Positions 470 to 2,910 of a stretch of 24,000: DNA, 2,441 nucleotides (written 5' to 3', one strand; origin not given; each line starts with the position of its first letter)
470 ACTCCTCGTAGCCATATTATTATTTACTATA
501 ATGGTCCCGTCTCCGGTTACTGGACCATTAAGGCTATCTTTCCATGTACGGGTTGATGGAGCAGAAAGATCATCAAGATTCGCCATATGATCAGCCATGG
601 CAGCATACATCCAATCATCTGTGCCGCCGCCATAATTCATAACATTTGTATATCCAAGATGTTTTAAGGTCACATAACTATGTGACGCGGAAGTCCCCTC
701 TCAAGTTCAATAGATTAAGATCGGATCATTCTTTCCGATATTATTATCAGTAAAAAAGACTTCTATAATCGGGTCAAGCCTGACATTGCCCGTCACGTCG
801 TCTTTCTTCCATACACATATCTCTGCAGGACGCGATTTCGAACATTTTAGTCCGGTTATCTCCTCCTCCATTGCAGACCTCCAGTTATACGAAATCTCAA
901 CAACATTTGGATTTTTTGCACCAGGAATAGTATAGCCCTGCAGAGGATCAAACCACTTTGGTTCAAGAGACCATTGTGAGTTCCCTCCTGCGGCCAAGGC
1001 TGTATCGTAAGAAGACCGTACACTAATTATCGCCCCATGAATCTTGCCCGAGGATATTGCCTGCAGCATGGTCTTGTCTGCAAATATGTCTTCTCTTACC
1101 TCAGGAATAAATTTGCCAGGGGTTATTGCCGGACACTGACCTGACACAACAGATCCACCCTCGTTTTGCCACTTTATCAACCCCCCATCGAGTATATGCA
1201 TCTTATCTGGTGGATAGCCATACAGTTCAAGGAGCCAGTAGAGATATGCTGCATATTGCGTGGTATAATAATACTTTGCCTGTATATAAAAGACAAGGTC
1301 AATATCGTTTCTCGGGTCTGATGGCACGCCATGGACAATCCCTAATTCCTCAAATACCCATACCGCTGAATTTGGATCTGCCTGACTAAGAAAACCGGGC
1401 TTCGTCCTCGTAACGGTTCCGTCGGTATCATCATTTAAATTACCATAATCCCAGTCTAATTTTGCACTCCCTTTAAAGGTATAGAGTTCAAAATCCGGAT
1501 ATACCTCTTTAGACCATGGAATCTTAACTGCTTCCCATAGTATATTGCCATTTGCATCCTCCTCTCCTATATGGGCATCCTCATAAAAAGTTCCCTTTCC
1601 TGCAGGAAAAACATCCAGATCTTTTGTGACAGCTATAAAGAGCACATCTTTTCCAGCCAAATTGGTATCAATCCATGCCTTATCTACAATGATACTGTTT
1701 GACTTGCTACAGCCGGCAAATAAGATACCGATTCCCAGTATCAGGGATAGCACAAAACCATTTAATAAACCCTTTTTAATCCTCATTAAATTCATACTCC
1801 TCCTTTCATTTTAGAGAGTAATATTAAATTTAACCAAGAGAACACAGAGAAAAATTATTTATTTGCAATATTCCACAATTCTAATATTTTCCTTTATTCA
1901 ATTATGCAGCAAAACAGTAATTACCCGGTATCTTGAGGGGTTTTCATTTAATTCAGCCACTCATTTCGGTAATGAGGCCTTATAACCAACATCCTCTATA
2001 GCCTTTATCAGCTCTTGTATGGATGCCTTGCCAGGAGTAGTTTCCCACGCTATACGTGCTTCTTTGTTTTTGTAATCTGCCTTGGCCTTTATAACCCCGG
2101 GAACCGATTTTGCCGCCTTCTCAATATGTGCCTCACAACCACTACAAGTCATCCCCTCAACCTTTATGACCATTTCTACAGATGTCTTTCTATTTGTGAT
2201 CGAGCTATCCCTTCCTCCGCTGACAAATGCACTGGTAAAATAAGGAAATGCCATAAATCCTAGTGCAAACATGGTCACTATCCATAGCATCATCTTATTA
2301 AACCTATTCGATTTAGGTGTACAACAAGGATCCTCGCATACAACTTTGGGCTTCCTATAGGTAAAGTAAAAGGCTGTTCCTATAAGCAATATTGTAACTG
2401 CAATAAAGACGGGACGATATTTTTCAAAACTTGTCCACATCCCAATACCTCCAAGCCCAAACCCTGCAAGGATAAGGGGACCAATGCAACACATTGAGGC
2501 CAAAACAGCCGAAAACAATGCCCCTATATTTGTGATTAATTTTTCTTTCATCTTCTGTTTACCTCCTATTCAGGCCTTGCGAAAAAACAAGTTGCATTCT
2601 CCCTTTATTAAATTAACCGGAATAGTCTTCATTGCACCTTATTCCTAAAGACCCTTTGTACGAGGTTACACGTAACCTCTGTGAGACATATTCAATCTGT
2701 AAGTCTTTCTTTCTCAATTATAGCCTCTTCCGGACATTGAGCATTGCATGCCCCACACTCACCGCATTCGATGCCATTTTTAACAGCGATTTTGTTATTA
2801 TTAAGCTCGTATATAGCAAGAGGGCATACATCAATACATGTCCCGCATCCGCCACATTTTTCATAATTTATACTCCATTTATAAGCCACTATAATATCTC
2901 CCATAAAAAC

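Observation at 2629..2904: HgcB-like ferredoxin lacks the usual Cys tail but ends at a UGA followed by a perfect hairpin: a possible Sec-containing tail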

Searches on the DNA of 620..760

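Call 73: search_rna_families(source=window, start=620, end=760, threshold=evalue, max_evalue=10, show_alignments=3)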
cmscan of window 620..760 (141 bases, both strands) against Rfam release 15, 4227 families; matches with E-value up to 10: 0.
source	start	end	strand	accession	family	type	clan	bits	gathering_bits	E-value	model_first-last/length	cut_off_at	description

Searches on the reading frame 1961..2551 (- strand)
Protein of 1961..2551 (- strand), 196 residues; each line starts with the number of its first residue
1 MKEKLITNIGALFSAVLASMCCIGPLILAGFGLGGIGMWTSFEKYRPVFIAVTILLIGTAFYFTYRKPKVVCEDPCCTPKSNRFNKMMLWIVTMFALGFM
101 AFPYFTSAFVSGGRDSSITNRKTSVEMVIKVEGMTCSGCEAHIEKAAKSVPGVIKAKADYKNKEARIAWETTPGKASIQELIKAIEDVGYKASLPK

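Call 10: search_protein_families(library=pfam, proteins=[window:1961-2551:-], max_evalue=0.01)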
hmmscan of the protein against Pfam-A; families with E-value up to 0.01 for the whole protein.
window:1961-2551:- (196 aa): 2 families
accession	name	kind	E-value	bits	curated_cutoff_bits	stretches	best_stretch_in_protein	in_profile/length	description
PF02411.20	MerT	-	2.7e-17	63.3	32.9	1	9-109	12-115/116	MerT mercuric transport protein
PF00403.32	HMA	-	9.5e-15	55.2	24.8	1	128-191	1-62/62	Heavy-metal-associated domain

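Call 24: find_homologous_proteins(query=window:1961-2551:-, max_evalue=1e-10)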
Query window:1961-2551:- (196 aa): 120 proteins with E <= 1e-10 among 289 candidates.
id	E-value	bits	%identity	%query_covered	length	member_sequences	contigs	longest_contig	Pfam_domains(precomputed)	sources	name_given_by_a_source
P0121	1.7e-122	424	96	100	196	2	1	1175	PF00403.33,PF02411.21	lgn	-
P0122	2.0e-114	398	90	100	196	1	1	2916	PF00403.33,PF02411.21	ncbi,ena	-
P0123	9.6e-53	197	48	100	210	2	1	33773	PF00403.33,PF02411.21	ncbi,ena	-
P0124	1.6e-52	196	47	100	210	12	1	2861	PF00403.33,PF02411.21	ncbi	-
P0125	2.9e-49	185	45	95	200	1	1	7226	PF00403.33,PF02411.21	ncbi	-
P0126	1.1e-46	177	44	96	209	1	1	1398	PF00403.33,PF02411.21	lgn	-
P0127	2.9e-44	169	43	93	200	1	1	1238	PF00403.33,PF02411.21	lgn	-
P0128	5.3e-44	168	45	100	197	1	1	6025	PF00403.33,PF02411.21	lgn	-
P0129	9.7e-44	167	38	88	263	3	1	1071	PF19803.5,PF00403.33,PF02411.21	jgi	jgi:copper ion binding protein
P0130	3.3e-43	165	43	97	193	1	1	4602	PF00403.33,PF02411.21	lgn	-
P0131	3.8e-43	165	42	98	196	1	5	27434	PF00403.33,PF02411.21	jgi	jgi:copper chaperone CopZ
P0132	6.1e-43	165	43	93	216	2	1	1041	PF00403.33,PF02411.21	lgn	-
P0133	9.2e-42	161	42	93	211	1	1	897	PF00403.33,PF02411.21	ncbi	-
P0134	2.7e-41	159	42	99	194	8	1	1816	PF00403.33,PF02411.21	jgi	-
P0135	4.8e-41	158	37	100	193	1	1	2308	PF00403.33,PF02411.21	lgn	-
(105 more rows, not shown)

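Call 25: find_encoding_contigs(protein=P0122, flank=10000)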
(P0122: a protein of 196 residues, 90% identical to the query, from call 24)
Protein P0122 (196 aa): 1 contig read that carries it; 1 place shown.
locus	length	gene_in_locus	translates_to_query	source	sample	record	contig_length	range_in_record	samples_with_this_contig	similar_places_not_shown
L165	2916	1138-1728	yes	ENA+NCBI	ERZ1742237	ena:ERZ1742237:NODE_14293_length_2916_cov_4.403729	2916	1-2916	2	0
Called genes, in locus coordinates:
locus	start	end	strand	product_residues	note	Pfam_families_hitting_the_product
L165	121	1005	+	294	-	-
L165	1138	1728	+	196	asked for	PF02411:MerT, PF00403:HMA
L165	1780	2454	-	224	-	PF00535:Glycos_transf_2, PF10111:Glyco_tranf_2_2, PF13641:Glyco_tranf_2_3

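Call 26: find_encoding_contigs(protein=P0121, flank=10000)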
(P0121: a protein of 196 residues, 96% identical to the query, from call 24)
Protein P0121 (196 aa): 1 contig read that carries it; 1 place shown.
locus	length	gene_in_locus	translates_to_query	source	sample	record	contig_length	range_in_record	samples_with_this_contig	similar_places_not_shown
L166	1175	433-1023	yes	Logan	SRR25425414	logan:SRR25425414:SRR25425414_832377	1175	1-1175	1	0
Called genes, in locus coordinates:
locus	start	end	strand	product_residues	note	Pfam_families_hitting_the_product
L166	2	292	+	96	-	?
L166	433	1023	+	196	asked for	PF02411:MerT, PF00403:HMA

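Call 27: find_encoding_contigs(protein=P0123, flank=10000)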
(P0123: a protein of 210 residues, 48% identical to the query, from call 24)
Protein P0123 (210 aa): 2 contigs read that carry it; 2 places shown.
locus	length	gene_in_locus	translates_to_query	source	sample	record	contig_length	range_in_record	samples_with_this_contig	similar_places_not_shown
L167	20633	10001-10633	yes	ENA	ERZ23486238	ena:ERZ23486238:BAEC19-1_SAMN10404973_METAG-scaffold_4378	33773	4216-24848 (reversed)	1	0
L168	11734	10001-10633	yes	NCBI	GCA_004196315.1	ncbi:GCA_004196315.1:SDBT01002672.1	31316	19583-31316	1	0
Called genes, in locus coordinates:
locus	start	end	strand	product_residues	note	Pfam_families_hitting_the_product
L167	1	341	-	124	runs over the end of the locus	-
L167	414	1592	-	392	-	PF00108:Thiolase_N, PF00109:ketoacyl-synt (faint), PF02803:Thiolase_C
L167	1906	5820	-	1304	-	PF00211:Guanylate_cyc, PF13191:AAA_16, PF13432:TPR_16 (faint), PF07719:TPR_2 (faint), PF13181:TPR_8 (faint), PF00515:TPR_1 (faint), PF13424:TPR_12, PF17874:TPR_MalT (weak), +3 more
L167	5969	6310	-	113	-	PF11750:DUF3307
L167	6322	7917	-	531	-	PF00027:cNMP_binding, PF00989:PAS, PF13426:PAS_9, PF00512:HisKA (faint), PF02518:HATPase_c, PF14501:HATPase_c_5 (weak)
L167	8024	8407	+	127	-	PF03625:DUF302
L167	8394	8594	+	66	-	-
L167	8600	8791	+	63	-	PF09723:Zn_ribbon_8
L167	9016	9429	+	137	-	PF13411:MerR_1, PF00376:MerR, PF09278:MerR-DNA-bind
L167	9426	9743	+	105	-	-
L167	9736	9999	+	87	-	PF13192:Thioredoxin_3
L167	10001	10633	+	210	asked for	PF02411:MerT, PF00403:HMA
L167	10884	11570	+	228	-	-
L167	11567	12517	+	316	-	-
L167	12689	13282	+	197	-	PF00881:Nitroreductase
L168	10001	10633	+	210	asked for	PF02411:MerT, PF00403:HMA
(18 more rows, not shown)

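Call 41: search_protein_families(library=ncbifam, proteins=[window:1961-2551:-], max_evalue=0.01)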
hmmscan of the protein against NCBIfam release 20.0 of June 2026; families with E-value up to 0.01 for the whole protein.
window:1961-2551:- (196 aa): 15 families
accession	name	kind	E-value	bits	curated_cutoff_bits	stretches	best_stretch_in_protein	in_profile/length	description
NF033556.1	MerTP_fusion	equivalog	8.3e-41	139.6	180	1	11-192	2-185/186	mercuric transport protein MerTP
NF045683.1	MerT_CopZ_Se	exception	2.8e-28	99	375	2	8-112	16-123/235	MerT/CopZ fusion-like heavy metal transport selenoprotein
NF010314.2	PRK13751.2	equivalog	1.5e-18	67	150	1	13-109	16-115/116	mercuric ion transporter MerT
NF047957.1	CopZ_AFE_1862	equivalog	7.9e-18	64.6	85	1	128-193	2-62/62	CopZ family metallochaperone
NF041115.1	UxxU_metal_bind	equivalog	1.3e-15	57.3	95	1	126-194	5-71/74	metal-binding (seleno)protein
NF033794.2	chaper_CopZ_Eh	exception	1.1e-12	47.8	95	1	129-193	4-66/68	copper chaperone CopZ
NF033795.1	chaper_CopZ_Bs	exception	1.3e-11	44.5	91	1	127-191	2-64/66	copper chaperone CopZ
NF010311.1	PRK13748.1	subfamily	2.3e-11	43.3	600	1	129-194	3-65/560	mercury(II) reductase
NF033560.1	merT_RC607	exception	3.5e-11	43.4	130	1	6-103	4-92/97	mercuric transport protein MerT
TIGR02052.1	MerP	equivalog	5.1e-11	42.9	92.55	1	127-194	25-90/92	mercury resistance system periplasmic binding protein MerP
TIGR00003.1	TIGR00003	subfamily_domain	3.2e-09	36.9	62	1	129-192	4-65/66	copper ion binding protein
NF007952.0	PRK10671.1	equivalog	9.8e-08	30.6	1316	1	122-193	102-166/838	copper-exporting P-type ATPase CopA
NF033781.1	chaper_CopP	exception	1.9e-06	27.9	112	1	127-191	2-63/65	copper-binding metallochaperone CopP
NF047536.1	Cu_chaper_CsoZ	equivalog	0.00031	21.1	77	1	127-191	3-64/66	putative copper chaperone CsoZ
NF008262.1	PRK11033.1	equivalog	0.001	17.6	1005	1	119-191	35-103/731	zinc/cadmium/mercury/lead-transporting ATPase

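Call 54: list_cluster_members(proteins=[P0121, P0001, P0002, window:2920-3831:-, window:1961-2551:-])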
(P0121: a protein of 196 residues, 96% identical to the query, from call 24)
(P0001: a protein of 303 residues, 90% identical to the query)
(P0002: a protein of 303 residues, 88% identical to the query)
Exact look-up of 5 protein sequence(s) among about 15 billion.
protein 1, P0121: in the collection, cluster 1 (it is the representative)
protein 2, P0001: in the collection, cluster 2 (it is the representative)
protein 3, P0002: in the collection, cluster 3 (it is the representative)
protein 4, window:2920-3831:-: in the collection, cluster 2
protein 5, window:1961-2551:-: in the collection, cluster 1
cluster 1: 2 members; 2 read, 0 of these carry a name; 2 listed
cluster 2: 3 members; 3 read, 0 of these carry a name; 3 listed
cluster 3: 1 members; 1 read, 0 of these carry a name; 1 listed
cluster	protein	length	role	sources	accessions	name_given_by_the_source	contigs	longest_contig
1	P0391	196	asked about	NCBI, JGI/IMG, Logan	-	-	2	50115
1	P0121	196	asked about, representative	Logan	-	-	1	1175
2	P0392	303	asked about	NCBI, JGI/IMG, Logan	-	-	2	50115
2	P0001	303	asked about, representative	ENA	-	-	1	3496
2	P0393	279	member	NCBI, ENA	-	-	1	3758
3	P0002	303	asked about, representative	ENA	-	-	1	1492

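Call 55: find_encoding_contigs(protein=P0393, flank=5000)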
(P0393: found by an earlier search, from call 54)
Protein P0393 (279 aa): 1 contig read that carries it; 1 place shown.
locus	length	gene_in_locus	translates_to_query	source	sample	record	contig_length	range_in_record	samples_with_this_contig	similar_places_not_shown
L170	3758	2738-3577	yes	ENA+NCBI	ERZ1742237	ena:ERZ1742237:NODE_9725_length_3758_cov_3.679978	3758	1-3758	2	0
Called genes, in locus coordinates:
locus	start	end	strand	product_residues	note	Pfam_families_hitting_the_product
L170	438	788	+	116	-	-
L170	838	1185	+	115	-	PF01022:HTH_5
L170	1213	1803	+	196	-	PF03243:MerB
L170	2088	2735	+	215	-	PF01209:Ubie_methyltran, PF05175:MTS, PF02353:CMAS, PF13489:Methyltransf_23, PF13847:Methyltransf_31, PF08241:Methyltransf_11, PF08242:Methyltransf_12, PF13649:Methyltransf_25, +2 more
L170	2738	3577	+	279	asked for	PF03599:CdhD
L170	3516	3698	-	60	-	-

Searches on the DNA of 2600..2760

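Call 72: search_rna_families(source=window, start=2600, end=2760, threshold=evalue, max_evalue=10, show_alignments=3)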
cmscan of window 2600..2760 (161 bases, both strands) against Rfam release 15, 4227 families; matches with E-value up to 10: 0.
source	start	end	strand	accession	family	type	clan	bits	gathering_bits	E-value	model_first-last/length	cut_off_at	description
